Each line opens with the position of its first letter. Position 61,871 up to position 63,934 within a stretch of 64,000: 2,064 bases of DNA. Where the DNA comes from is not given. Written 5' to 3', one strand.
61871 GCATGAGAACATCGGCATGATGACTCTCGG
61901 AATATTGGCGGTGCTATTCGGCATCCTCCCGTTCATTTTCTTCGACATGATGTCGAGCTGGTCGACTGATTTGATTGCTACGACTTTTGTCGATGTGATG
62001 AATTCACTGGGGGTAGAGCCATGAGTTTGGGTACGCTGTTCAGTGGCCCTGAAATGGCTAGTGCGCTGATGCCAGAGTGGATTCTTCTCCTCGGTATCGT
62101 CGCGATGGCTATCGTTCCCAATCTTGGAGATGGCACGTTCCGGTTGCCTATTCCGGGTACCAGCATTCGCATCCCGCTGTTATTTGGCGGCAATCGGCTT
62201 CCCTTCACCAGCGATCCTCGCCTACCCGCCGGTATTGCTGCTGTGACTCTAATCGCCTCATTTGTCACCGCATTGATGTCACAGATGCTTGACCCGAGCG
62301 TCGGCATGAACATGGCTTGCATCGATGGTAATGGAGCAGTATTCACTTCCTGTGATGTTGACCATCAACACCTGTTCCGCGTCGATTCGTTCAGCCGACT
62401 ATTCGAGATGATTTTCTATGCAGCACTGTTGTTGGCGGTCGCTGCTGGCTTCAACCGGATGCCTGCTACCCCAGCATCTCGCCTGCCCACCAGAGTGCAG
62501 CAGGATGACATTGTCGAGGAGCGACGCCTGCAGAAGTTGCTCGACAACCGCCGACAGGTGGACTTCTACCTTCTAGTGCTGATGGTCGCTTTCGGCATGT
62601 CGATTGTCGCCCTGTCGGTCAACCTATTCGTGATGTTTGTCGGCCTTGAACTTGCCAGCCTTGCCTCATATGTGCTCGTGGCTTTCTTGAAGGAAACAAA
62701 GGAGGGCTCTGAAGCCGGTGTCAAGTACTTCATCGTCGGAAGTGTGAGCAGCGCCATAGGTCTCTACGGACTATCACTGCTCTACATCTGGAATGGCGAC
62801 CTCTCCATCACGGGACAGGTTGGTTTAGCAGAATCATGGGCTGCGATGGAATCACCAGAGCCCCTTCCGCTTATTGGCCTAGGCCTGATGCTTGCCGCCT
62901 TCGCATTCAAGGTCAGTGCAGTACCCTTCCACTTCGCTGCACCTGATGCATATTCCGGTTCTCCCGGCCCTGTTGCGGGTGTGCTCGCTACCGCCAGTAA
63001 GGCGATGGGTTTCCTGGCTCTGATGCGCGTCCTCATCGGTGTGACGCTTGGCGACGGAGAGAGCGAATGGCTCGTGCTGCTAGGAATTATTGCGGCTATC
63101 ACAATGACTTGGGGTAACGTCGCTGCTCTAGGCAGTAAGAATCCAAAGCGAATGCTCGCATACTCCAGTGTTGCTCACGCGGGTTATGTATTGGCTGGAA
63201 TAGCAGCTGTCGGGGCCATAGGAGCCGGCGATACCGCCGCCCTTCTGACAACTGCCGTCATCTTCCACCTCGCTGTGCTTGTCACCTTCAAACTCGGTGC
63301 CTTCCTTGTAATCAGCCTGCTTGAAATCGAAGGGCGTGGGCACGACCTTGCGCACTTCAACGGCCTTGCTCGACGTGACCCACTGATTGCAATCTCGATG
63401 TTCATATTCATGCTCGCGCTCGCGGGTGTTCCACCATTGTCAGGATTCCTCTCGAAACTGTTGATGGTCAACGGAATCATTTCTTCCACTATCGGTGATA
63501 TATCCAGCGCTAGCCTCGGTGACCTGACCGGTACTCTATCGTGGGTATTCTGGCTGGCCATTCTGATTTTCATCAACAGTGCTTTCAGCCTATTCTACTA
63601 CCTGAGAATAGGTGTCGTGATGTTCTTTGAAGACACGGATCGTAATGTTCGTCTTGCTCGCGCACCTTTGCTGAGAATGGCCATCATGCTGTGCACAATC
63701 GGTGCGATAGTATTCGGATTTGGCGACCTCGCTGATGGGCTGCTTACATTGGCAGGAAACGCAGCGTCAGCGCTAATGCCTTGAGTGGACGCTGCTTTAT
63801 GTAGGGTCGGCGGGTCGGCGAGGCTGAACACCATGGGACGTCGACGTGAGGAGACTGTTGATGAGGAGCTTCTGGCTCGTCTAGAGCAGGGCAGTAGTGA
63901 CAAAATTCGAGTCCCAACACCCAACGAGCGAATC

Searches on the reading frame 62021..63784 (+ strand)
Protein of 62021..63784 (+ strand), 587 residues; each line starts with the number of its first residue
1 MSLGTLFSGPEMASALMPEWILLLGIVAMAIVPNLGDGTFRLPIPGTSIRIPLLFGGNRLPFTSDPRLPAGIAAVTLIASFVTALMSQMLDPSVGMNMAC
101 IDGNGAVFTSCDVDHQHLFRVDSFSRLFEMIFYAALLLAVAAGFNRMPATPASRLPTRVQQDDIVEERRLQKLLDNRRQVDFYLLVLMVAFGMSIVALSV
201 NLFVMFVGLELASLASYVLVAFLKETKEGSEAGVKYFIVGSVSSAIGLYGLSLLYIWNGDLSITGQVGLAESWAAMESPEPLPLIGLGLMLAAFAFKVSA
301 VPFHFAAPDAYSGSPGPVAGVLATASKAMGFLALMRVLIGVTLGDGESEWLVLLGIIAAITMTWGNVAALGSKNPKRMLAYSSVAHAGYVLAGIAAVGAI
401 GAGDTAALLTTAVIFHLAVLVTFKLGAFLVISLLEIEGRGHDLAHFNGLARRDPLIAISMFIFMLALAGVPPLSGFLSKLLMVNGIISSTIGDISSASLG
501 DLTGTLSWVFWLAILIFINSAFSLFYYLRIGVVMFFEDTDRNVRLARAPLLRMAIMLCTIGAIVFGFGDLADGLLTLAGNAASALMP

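Call 7: search_protein_families(library=pfam, proteins=[window:62021-63784:+], max_evalue=0.01)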
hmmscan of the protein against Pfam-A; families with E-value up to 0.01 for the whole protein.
window:62021-63784:+ (587 aa): 1 family
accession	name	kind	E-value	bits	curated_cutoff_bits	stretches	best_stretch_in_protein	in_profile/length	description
PF00361.26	Proton_antipo_M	-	1.4e-55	189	21.5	1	199-490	1-279/294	NADH:quinone oxidoreductase/Mrp antiporter, TM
